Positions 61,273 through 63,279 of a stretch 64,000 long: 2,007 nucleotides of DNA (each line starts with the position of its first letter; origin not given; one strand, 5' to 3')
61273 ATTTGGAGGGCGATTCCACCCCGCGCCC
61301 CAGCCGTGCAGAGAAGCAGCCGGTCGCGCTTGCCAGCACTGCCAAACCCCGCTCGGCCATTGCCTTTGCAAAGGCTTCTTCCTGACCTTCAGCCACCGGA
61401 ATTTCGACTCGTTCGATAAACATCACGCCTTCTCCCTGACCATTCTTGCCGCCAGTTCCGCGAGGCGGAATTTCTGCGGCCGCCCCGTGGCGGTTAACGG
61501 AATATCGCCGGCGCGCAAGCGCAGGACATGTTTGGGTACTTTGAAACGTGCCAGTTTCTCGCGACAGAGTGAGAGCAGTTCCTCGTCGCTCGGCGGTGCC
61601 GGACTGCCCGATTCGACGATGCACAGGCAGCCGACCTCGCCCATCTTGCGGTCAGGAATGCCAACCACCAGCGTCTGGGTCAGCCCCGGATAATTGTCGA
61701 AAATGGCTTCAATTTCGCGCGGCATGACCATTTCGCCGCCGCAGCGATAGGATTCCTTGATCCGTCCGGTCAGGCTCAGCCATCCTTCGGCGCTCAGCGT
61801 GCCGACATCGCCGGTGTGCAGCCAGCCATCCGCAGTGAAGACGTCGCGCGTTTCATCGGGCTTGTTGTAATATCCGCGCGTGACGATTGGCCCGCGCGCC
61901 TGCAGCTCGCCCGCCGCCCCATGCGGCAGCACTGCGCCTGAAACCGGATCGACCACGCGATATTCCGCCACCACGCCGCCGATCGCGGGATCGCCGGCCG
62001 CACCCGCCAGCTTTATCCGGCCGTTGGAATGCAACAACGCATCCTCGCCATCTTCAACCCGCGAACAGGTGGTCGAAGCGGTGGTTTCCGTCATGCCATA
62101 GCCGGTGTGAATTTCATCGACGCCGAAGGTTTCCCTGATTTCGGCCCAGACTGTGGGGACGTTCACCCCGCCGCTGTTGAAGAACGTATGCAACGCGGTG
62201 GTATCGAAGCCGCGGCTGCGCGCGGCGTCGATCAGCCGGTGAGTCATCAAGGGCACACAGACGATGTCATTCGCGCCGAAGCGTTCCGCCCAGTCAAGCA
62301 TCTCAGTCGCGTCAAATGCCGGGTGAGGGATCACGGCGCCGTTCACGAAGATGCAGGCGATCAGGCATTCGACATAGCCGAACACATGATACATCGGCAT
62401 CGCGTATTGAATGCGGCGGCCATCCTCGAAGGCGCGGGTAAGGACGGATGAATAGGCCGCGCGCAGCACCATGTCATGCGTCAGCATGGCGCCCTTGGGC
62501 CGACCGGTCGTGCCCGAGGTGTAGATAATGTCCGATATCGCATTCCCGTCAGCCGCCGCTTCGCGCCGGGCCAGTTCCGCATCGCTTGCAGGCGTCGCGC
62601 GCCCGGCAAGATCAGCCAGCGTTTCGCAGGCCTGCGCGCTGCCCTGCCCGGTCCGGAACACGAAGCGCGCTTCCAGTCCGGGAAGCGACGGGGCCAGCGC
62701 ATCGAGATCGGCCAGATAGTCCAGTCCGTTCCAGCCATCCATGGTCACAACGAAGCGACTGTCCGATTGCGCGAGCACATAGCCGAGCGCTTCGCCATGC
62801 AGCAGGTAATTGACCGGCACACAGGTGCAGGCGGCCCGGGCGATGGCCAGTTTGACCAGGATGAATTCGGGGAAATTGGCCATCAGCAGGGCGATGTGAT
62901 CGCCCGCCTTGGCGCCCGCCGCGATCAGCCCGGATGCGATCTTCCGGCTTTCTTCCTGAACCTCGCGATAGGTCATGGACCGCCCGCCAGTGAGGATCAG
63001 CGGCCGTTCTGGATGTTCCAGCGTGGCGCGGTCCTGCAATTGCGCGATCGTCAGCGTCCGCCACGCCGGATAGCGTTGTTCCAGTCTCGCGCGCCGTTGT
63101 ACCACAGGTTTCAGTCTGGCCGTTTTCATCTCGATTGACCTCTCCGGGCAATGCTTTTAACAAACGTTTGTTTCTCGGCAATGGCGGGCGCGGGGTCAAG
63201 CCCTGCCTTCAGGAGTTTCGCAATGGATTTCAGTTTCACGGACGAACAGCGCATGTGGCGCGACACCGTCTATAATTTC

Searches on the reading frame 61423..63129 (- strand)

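Call 57: search_protein_families(library=pfam, proteins=[window:61423-63129:-], max_evalue=0.00001)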
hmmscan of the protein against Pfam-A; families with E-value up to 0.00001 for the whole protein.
window:61423-63129:- (568 aa): 2 families
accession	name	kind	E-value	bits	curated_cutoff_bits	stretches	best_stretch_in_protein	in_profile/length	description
PF00501.34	AMP-binding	-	8e-70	236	29.9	1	36-421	5-384/384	AMP-binding enzyme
PF13193.12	AMP-binding_C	-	9.9e-10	39.6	24.5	1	472-549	1-75/76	AMP-binding enzyme C-terminal domain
